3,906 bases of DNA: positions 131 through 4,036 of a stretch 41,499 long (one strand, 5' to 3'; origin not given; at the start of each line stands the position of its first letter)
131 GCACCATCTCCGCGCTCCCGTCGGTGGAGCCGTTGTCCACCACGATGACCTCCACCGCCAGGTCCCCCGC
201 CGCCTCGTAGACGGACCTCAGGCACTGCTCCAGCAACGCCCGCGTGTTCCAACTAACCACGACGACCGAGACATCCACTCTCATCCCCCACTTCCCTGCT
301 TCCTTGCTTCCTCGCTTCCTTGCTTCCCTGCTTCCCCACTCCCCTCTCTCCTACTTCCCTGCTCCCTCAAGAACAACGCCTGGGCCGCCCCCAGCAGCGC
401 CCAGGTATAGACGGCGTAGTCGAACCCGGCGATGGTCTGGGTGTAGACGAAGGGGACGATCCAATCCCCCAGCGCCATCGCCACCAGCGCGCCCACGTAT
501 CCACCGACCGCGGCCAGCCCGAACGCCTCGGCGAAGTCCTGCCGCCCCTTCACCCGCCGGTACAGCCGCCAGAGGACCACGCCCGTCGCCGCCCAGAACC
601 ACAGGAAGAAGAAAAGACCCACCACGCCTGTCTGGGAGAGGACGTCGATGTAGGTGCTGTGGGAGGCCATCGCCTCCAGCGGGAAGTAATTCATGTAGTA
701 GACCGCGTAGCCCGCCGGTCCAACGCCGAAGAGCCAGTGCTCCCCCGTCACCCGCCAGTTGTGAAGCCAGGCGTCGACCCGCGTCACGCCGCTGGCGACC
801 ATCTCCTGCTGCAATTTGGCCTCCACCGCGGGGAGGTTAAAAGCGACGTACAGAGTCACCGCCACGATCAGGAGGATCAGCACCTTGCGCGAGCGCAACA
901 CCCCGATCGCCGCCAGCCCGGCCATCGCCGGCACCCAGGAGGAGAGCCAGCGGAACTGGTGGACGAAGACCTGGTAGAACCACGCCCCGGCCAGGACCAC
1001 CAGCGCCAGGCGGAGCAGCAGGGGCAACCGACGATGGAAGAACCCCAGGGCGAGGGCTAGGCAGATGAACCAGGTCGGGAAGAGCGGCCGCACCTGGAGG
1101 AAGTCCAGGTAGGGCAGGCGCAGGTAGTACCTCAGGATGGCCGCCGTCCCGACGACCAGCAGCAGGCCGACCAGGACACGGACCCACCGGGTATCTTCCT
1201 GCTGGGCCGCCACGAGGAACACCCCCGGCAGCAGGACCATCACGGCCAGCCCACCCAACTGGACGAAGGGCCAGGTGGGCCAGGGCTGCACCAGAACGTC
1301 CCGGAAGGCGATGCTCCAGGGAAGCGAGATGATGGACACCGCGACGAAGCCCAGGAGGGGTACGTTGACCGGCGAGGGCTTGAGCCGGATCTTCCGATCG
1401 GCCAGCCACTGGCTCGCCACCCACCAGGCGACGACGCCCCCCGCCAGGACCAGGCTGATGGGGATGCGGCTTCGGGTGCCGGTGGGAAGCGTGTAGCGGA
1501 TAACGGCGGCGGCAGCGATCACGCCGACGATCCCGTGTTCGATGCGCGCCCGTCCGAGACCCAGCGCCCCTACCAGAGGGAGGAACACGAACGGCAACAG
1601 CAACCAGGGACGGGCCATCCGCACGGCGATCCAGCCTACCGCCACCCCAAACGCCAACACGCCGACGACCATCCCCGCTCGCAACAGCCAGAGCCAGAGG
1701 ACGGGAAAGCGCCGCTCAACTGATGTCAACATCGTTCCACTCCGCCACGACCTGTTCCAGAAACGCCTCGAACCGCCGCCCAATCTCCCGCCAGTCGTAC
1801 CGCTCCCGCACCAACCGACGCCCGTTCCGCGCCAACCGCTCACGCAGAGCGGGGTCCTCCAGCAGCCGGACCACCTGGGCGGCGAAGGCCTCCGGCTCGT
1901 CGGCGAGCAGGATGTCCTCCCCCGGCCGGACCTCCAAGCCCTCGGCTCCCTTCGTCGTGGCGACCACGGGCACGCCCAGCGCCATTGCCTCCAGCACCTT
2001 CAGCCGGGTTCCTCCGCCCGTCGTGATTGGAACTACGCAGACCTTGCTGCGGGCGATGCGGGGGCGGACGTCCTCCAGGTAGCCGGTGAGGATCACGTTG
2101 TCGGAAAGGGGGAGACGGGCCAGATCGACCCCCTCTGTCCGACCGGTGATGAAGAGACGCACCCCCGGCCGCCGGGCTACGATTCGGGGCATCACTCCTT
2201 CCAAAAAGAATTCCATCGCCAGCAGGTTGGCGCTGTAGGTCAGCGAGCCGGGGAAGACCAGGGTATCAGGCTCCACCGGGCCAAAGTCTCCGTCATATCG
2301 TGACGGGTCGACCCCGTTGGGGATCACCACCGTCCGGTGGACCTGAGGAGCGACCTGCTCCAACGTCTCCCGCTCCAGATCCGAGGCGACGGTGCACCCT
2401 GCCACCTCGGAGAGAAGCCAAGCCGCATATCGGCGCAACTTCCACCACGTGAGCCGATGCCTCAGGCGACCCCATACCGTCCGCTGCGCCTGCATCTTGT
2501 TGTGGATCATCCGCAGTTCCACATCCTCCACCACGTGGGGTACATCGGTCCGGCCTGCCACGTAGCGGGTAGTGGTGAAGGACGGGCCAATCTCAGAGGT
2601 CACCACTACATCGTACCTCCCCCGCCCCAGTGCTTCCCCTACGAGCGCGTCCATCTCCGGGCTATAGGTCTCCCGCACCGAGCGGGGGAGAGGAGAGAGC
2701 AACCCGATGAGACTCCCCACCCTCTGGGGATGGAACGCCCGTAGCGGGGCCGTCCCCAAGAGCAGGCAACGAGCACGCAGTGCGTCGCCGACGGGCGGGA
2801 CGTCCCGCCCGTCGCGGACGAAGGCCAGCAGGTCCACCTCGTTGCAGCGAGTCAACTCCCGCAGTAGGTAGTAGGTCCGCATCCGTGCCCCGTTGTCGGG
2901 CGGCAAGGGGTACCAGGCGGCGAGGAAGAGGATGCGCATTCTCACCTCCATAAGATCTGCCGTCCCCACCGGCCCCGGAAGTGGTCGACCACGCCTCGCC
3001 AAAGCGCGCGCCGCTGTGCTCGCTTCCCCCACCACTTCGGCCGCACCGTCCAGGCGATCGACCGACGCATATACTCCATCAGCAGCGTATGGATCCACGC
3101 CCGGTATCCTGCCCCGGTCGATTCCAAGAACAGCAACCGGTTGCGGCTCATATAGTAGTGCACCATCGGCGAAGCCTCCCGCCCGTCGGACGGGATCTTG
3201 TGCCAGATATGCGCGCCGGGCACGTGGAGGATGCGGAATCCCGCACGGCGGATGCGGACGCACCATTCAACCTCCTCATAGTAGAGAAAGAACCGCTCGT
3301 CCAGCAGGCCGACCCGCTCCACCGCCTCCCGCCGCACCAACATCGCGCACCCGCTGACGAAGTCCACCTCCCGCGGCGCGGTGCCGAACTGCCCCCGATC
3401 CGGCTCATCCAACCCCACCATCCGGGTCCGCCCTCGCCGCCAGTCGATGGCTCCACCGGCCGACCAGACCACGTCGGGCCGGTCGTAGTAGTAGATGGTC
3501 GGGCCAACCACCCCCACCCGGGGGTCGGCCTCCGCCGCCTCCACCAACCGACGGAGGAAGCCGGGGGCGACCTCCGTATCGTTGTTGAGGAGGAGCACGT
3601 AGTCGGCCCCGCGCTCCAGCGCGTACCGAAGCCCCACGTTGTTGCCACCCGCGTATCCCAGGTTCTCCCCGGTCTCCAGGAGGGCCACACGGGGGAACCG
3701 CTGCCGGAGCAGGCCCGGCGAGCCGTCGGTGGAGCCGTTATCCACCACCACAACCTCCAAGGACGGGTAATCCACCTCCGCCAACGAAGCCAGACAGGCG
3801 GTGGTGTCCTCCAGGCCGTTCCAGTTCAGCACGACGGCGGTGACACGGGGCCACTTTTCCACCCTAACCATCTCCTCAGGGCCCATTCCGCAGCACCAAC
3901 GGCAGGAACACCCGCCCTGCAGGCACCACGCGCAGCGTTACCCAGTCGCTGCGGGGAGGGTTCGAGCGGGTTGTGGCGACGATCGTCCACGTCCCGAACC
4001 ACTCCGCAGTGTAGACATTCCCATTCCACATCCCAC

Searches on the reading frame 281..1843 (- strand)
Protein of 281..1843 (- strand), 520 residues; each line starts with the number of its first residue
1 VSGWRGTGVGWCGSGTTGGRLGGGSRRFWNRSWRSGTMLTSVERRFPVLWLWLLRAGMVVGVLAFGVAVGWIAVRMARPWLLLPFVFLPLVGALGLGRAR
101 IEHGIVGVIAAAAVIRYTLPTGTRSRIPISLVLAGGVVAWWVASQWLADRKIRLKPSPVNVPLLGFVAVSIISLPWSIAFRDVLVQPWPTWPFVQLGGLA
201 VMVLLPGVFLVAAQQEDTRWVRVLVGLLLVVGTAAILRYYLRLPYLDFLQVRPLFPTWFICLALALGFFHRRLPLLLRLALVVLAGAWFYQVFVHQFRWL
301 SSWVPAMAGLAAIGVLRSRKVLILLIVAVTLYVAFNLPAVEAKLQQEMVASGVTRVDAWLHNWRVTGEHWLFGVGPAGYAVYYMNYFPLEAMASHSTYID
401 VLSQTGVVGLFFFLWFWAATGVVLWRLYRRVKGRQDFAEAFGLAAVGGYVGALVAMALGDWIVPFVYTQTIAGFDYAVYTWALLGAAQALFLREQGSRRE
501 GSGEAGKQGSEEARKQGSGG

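Call 12: search_protein_families(library=pfam, proteins=[window:281-1843:-], max_evalue=0.0001)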
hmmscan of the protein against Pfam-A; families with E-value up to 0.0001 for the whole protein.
window:281-1843:- (520 aa): 1 family
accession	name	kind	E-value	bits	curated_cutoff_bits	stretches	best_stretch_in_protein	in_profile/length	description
PF04932.20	Wzy_C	-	4.5e-08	33.4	31.7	1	302-414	18-149/149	O-Antigen ligase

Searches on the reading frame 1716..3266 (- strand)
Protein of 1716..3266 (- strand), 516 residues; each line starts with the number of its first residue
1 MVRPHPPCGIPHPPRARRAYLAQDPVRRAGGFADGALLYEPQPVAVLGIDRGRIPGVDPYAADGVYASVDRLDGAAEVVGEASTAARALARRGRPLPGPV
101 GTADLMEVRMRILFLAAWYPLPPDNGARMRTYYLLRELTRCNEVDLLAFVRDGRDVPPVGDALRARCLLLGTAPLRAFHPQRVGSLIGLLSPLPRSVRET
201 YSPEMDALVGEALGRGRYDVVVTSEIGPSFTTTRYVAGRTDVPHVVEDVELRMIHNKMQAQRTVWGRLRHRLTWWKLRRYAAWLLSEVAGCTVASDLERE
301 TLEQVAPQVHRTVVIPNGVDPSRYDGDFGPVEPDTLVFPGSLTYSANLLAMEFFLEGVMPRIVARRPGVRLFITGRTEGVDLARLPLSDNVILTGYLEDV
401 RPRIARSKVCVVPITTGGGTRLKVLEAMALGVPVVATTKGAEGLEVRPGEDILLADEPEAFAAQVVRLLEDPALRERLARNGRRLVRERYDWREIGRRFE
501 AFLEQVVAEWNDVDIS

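Call 12: search_protein_families(library=pfam, proteins=[window:1716-3266:-], max_evalue=0.0001)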
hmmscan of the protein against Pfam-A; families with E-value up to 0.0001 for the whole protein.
window:1716-3266:- (516 aa): 5 families
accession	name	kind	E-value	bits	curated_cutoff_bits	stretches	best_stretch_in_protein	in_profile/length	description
PF13692.12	Glyco_trans_1_4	-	2.6e-27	96.2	27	1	335-471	3-142/142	Glycosyl transferases group 1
PF00534.26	Glycos_transf_1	-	6.1e-15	55.6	26.4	1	359-484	37-171/172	Glycosyl transferases group 1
PF13524.12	Glyco_trans_1_2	-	3.6e-13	50.1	25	1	364-498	10-141/144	Glycosyl transferase-like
PF13439.12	Glyco_transf_4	-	5.3e-08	33.5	28.5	1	125-323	2-170/170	Glycosyltransferase Family 4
PF13579.12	Glyco_trans_4_4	-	6.7e-07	30.2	29.7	1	125-318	1-158/158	Glycosyl transferase 4-like domain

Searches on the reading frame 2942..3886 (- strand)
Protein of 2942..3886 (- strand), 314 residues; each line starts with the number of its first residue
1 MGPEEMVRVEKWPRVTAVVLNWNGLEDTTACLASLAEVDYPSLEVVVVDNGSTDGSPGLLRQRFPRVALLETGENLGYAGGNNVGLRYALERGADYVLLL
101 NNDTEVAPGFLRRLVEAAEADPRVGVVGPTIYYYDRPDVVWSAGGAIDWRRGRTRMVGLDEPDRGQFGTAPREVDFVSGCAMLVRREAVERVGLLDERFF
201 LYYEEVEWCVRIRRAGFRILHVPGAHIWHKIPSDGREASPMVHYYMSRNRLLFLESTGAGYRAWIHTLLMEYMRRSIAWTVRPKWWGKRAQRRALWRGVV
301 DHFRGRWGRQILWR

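Call 12: search_protein_families(library=pfam, proteins=[window:2942-3886:-], max_evalue=0.0001)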
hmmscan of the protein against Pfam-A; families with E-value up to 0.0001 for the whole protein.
window:2942-3886:- (314 aa): 3 families
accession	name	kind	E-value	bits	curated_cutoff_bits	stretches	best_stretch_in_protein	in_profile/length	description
PF00535.33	Glycos_transf_2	-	8.8e-25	88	23.3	1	18-192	3-167/168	Glycosyl transferase family 2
PF13641.12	Glyco_tranf_2_3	-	9.7e-23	81.8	27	1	13-234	1-216/230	Glycosyltransferase like family 2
PF13632.12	Glyco_trans_2_3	-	1.2e-11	45.3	27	1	96-269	1-129/198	Glycosyl transferase family group 2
